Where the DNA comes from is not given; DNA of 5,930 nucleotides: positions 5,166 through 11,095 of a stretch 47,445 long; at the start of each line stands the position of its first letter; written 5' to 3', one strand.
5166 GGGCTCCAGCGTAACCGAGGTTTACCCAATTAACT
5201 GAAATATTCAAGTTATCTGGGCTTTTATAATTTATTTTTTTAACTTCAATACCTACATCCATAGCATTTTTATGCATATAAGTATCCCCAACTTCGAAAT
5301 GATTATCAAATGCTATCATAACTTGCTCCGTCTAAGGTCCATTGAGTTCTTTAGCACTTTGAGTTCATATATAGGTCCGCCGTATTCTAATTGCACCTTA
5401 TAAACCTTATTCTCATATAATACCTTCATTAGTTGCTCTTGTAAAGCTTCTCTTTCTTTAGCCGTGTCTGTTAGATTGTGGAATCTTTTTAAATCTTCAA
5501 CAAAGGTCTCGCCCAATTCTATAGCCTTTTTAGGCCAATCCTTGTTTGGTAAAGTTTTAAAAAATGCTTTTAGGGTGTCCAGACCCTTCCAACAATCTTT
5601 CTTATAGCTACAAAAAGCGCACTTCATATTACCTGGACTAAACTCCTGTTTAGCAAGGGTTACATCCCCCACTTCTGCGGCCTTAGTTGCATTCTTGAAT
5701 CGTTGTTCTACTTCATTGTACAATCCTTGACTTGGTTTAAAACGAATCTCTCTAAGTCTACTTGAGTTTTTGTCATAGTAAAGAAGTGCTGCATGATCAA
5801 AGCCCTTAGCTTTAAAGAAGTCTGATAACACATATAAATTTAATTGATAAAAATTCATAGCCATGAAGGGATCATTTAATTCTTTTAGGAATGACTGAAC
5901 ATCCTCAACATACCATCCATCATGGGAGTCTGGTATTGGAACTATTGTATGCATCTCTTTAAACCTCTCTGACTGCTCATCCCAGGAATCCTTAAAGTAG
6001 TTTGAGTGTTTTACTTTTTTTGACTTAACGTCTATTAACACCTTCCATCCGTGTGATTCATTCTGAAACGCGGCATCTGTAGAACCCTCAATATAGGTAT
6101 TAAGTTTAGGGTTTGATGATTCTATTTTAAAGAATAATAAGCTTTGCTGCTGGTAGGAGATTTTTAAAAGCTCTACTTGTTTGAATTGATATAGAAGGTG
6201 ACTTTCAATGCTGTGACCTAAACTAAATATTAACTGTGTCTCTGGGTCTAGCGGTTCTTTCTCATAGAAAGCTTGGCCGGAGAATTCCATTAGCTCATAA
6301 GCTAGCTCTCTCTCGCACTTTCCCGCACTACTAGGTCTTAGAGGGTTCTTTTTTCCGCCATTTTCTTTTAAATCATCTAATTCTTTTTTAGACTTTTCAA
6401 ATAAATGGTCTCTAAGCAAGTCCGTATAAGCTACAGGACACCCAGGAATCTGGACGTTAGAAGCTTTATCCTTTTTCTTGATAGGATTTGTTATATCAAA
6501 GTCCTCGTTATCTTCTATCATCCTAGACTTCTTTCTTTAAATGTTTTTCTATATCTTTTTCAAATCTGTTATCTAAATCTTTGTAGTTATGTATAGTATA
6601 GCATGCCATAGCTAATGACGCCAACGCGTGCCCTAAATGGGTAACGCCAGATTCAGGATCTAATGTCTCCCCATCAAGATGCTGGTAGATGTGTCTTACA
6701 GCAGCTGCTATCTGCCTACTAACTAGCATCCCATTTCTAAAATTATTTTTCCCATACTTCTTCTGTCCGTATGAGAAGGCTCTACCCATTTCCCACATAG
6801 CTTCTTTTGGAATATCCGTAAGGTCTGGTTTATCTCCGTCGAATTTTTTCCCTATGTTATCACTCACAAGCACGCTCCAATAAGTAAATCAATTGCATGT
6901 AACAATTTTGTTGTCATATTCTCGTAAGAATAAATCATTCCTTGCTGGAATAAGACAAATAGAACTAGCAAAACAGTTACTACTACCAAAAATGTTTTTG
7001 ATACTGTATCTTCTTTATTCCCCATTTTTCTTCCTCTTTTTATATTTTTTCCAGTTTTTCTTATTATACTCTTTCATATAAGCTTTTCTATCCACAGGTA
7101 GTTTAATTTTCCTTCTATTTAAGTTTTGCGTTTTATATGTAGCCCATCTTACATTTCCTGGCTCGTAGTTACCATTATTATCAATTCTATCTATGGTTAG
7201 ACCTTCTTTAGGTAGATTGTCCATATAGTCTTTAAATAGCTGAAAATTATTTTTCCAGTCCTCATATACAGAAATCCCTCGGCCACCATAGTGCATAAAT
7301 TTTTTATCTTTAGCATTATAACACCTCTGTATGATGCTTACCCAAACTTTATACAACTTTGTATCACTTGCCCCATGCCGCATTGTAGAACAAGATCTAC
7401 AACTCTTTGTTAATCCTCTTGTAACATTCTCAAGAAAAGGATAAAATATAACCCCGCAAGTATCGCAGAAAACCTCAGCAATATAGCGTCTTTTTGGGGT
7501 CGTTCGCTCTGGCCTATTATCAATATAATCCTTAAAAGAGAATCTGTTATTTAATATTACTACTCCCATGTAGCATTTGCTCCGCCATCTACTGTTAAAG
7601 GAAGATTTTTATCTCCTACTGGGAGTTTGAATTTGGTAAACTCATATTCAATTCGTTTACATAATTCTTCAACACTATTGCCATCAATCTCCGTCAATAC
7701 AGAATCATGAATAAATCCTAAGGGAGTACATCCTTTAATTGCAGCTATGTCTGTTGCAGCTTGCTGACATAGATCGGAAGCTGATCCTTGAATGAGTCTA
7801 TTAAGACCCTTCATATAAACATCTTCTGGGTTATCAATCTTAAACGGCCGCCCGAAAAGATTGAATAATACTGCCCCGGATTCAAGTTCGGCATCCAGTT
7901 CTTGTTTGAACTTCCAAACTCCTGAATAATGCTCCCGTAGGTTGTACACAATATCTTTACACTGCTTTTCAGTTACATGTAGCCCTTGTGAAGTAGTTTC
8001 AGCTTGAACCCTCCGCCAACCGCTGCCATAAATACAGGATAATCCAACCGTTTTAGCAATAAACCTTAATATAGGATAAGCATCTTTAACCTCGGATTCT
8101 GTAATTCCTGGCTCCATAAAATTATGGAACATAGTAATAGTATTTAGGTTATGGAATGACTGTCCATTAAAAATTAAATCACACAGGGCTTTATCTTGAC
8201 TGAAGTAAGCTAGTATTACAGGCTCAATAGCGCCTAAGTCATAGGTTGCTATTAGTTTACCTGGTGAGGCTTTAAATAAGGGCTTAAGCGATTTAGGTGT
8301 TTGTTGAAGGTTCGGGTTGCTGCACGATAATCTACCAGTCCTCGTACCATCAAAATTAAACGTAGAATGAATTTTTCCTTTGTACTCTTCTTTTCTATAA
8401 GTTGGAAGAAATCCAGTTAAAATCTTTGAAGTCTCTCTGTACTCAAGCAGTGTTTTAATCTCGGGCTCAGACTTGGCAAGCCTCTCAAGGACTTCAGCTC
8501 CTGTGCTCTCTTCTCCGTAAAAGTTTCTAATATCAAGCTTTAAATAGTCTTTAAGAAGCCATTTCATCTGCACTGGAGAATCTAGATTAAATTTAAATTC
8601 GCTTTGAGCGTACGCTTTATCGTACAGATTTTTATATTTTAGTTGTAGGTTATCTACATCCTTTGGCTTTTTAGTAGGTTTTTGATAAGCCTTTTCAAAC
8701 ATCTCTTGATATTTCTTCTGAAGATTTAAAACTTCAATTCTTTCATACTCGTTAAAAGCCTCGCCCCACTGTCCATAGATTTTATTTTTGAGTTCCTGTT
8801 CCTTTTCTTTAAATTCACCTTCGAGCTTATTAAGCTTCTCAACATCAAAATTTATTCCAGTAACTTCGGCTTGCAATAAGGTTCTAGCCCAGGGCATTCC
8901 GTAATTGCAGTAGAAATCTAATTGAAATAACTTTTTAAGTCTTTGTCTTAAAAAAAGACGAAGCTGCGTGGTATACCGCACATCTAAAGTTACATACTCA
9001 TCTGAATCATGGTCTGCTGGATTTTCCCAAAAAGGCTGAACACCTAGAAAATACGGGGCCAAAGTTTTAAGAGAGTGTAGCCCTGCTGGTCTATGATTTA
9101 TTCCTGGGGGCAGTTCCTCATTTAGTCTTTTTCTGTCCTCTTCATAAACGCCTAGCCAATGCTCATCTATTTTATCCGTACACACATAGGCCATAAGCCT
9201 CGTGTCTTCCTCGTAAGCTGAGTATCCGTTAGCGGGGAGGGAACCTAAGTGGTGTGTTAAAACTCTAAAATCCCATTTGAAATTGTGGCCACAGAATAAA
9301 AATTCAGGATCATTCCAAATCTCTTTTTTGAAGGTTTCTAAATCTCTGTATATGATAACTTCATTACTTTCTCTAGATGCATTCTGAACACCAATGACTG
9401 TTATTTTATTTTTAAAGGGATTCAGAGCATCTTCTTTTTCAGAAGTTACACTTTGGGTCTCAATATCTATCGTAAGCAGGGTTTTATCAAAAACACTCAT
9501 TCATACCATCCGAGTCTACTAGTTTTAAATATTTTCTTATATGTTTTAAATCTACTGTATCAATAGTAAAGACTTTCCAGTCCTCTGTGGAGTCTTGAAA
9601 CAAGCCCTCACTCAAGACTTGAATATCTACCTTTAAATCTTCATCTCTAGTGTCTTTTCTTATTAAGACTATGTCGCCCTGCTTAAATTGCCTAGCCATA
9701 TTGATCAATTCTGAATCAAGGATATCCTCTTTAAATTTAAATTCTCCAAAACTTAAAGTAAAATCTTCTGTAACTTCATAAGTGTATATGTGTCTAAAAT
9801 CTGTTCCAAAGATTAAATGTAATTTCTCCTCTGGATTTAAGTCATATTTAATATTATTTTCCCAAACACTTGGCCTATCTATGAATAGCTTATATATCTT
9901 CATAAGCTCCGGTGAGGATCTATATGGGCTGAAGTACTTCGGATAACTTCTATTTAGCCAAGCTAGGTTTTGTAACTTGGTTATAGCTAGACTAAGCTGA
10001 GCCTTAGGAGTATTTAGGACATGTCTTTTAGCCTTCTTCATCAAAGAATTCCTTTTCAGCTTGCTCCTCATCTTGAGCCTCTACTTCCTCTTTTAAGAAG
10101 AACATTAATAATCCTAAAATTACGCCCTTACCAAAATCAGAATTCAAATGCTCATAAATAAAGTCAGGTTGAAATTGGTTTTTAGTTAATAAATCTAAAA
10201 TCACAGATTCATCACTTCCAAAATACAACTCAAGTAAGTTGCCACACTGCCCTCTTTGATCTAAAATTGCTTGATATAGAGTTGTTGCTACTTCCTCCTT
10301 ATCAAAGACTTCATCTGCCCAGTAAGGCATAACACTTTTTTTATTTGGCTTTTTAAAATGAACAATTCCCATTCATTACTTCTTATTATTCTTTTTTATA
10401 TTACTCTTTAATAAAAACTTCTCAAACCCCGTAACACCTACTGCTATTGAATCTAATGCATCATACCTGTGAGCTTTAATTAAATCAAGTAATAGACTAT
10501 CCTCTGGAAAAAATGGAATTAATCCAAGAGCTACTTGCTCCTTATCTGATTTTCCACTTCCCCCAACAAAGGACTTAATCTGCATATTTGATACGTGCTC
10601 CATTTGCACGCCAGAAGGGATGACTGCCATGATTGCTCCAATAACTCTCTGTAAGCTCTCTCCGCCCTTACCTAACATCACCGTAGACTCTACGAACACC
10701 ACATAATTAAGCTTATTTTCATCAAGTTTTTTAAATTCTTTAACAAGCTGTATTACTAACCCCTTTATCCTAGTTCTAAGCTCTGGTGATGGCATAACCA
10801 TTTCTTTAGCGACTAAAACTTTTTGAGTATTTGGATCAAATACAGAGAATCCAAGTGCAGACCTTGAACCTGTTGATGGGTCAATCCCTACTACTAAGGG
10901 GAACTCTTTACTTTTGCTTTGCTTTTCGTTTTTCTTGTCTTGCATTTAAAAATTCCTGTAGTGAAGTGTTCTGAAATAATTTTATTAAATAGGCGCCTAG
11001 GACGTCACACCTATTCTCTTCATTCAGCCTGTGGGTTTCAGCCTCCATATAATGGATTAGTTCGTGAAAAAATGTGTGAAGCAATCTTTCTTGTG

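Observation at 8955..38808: Strand-polar 13-mer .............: nine exact copies, all on the sense strand, with orientation flipping at the divergent region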

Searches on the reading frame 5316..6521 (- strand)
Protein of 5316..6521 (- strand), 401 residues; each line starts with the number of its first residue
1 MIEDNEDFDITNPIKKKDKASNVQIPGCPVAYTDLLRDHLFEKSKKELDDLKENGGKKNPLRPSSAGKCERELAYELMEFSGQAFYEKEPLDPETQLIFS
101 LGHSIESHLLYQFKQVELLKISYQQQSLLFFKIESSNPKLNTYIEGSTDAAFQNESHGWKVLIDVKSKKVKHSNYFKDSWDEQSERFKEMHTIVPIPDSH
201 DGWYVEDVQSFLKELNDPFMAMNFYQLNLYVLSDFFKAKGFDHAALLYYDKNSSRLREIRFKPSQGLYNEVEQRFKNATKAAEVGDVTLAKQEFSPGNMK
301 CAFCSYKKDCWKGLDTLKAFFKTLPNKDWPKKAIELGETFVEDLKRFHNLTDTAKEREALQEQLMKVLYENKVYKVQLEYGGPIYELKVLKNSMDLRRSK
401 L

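Call 8: search_protein_families(library=phrogs, proteins=[window:5316-6521:-])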
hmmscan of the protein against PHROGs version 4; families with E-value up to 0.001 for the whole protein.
window:5316-6521:- (401 aa): 3 families
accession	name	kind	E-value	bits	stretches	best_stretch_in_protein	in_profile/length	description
phrog_1990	-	DNA, RNA and nucleotide metabolism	1.2e-17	65.2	2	38-178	15-147/290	Cas4-domain exonuclease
phrog_1706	-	DNA, RNA and nucleotide metabolism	1.2e-13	52.2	2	225-314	164-246/293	CRISPR/Cas system associated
phrog_2506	-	DNA, RNA and nucleotide metabolism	0.0008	19.7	0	66-312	100-335/342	exonuclease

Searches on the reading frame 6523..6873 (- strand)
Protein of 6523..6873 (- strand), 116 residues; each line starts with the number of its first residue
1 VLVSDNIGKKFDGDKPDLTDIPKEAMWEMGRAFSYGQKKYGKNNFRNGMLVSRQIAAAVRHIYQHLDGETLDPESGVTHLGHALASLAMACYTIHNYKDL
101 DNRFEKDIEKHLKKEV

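Call 30: search_protein_families(library=pfam, max_evalue=0.01, proteins=[window:6523-6873:-])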
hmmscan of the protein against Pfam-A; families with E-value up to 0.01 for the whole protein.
window:6523-6873:- (116 aa): 1 family
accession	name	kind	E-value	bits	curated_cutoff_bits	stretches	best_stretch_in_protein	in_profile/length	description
PF18909.5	dGTP_diPhyd_N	-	4.1e-25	88.1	27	1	7-103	3-99/99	dATP/dGTP diphosphohydrolase, N-terminal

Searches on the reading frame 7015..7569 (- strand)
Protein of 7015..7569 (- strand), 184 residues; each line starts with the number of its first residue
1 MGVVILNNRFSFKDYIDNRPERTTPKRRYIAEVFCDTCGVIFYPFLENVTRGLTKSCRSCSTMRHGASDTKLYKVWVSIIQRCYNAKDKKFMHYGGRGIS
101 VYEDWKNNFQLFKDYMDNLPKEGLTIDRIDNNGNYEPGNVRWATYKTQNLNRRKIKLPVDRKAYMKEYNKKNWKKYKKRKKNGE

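Call 8: search_protein_families(library=phrogs, proteins=[window:7015-7569:-])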
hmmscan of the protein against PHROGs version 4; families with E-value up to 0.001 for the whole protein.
window:7015-7569:- (184 aa): 6 families
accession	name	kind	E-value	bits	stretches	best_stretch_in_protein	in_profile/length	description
phrog_374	-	DNA, RNA and nucleotide metabolism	3.1e-43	149.5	1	25-178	215-387/617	HNH endonuclease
phrog_3377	-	DNA, RNA and nucleotide metabolism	1.1e-35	124.3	1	63-157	5-100/196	HNH endonuclease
phrog_8790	-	DNA, RNA and nucleotide metabolism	1.8e-30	107.6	1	62-180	16-131/241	restriction endonuclease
phrog_2081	-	DNA, RNA and nucleotide metabolism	9.4e-25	88.6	1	64-174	97-222/433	HNH endonuclease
phrog_953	-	DNA, RNA and nucleotide metabolism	1.6e-13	51.8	1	63-178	215-329/420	HNH endonuclease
phrog_28742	-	unknown function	0.00017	22.8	0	80-156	31-109/165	-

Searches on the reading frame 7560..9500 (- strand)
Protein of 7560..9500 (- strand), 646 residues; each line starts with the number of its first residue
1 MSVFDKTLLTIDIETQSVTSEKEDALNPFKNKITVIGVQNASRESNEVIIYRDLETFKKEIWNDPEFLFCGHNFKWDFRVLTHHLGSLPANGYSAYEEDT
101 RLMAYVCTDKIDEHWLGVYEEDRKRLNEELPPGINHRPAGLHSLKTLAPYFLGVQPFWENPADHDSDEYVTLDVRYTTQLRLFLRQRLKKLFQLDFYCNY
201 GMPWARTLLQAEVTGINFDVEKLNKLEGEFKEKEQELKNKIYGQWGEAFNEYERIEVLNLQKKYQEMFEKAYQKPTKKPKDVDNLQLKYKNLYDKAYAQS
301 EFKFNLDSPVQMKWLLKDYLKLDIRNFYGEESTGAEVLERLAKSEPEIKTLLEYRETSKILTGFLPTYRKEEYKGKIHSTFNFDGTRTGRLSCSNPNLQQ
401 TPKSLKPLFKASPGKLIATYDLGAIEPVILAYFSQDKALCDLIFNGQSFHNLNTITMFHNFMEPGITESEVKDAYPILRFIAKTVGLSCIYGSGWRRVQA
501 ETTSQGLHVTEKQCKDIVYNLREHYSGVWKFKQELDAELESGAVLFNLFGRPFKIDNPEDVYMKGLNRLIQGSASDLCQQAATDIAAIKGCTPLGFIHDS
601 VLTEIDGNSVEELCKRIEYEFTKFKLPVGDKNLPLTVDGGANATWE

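Call 8: search_protein_families(library=phrogs, proteins=[window:7560-9500:-])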
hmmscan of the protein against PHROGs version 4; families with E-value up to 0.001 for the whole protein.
window:7560-9500:- (646 aa): 7 families
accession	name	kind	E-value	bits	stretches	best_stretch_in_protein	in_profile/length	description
phrog_17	-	DNA, RNA and nucleotide metabolism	5.4e-87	294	1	5-645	669-1230/1445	DNA polymerase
phrog_12241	-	DNA, RNA and nucleotide metabolism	8.1e-26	92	1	169-410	283-500/502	DNA polymerase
phrog_15971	-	DNA, RNA and nucleotide metabolism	1.1e-16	62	1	204-618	10-346/376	DNA polymerase I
phrog_10285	-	DNA, RNA and nucleotide metabolism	1e-07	32.3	1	404-535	44-167/321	DNA polymerase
phrog_2573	-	DNA, RNA and nucleotide metabolism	1.5e-06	28.6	1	405-615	5-239/336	DNA polymerase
phrog_23226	-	DNA, RNA and nucleotide metabolism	3.1e-06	26.9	1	351-460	268-384/611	DNA polymerase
phrog_9556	-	DNA, RNA and nucleotide metabolism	3.5e-05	24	1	328-400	354-438/441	DNA polymerase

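Call 10: search_dna_similar(query=window:7560-9500:-, collection=phages, mode=protein, max_rows=25)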
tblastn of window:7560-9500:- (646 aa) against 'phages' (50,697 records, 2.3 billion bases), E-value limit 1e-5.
Records with a match: 2396; places in all: 2396; records where one place covers at least 80% of the query: 12.
Best place of each record, by identity: <60% 2396.
By first word of the organism name: Vibrio 493; Mycobacterium 480; Microbacterium 213; Enterococcus 139; Pseudomonas 129; Klebsiella 106; Bacillus 71; Escherichia 71; Gordonia 60; Clostridium 47; and 86 more.
By host as written in the record: - 472; Mycobacterium smegmatis mc2 155 311; Microbacterium foliorum NRRL B-24224 SEA 111; Microbacterium foliorum NRRL B-24224 74; Mycobacterium smegmatis mc#155 69; Pseudomonas aeruginosa 50; Klebsiella pneumoniae 39; Enterococcus faecalis 38; and 448 more.
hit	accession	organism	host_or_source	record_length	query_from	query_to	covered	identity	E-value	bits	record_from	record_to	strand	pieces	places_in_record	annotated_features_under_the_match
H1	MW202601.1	Caudoviricetes sp.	Manatee Spring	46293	8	646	99%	30.0%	5e-67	244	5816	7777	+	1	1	DNA polymerase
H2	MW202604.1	Caudoviricetes sp.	Manatee Spring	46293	8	646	99%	30.0%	5e-67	244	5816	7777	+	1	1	DNA polymerase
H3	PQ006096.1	bajarodcaudo virus 5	Peromyscus fraterculus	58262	8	617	94%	24.1%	2e-22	108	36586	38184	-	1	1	DNA polymerase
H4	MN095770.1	Serratia phage Slocum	Serratia marcescens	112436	59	603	84%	25.0%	1e-17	94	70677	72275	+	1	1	DNA polymerase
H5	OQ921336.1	Bacillus phage SPO1L1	Bacillus subtilis BEST7003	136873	57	642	91%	22.5%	3e-19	99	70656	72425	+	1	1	hypothetical protein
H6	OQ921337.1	Bacillus phage SPO1L2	Bacillus subtilis BEST7003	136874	57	642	91%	22.5%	3e-19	99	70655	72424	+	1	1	hypothetical protein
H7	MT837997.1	Bacteriophage sp.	human fecal samples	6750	59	585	82%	24.7%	1e-20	103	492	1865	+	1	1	record has no annotation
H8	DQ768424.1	Phormidium phage P4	-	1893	59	627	88%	22.3%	8e-9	64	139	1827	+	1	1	P4pol: DNA polymerase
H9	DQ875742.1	Phormidium phage Pf-WMP4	-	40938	59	627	88%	22.3%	2e-8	64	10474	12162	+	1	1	PfWMP4_19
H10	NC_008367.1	Phormidium phage Pf-WMP4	Phormidium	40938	59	627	88%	22.3%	2e-8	64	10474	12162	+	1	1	DNA polymerase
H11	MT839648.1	Bacteriophage sp.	human fecal samples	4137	52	645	92%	21.1%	3e-14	82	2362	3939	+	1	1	record has no annotation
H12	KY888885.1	Mastigocladus phage CHP58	Mastigocladus sp.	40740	62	579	80%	22.8%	8e-11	72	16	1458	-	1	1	record has no annotation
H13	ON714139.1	Thermus phage Tt72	Thermus sp.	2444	44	494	70%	25.8%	1e-12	77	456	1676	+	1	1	polA: DNA polymerase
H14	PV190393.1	Aeromonas phage AhP_Mru1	Aeromonas hydrophila subsp. hydrophila ...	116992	196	612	65%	27.7%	4e-23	111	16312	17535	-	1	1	DNA polymerase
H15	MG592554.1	Vibrio phage 1.188.A._10N.286.51.A6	Vibrio breoganii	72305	9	491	75%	23.9%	1e-13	81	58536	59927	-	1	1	coil containing protein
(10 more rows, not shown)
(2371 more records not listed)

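Call 15: find_related_loci(query=window:7560-9500:-, collection=viral_contigs, flank=10000)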
Query window:7560-9500:- (646 aa) in viral_contigs; peptide patterns used: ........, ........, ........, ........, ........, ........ (x = any residue, [..] = any of these).
15 stretches matched a pattern; 1 encode a relative of the query (tblastn E <= 1e-3); 1 distinct loci.
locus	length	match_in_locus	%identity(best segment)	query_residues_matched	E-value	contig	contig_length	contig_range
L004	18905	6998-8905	64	8-646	0e+0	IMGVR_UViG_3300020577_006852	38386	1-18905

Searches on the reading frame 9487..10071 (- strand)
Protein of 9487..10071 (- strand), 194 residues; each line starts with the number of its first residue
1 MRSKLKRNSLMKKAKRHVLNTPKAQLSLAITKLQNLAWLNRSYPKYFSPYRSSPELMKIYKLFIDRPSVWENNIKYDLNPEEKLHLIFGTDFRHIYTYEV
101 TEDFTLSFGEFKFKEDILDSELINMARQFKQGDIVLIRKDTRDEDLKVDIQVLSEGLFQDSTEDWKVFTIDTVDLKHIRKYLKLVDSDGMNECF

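Call 8: search_protein_families(library=phrogs, proteins=[window:9487-10071:-])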
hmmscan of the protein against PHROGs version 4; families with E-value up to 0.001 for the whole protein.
window:9487-10071:- (194 aa): 0 families

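Call 64: search_protein_families(library=pfam, max_evalue=1, proteins=[window:9487-10071:-])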
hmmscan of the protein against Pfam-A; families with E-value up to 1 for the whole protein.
window:9487-10071:- (194 aa): 0 families

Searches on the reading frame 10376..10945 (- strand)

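Call 8: search_protein_families(library=phrogs, proteins=[window:10376-10945:-])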
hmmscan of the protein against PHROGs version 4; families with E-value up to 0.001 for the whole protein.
window:10376-10945:- (189 aa): 1 family
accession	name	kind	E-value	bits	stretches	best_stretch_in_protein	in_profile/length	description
phrog_159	-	DNA, RNA and nucleotide metabolism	1.1e-13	51.9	1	11-182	83-255/330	RuvC-like Holliday junction resolvase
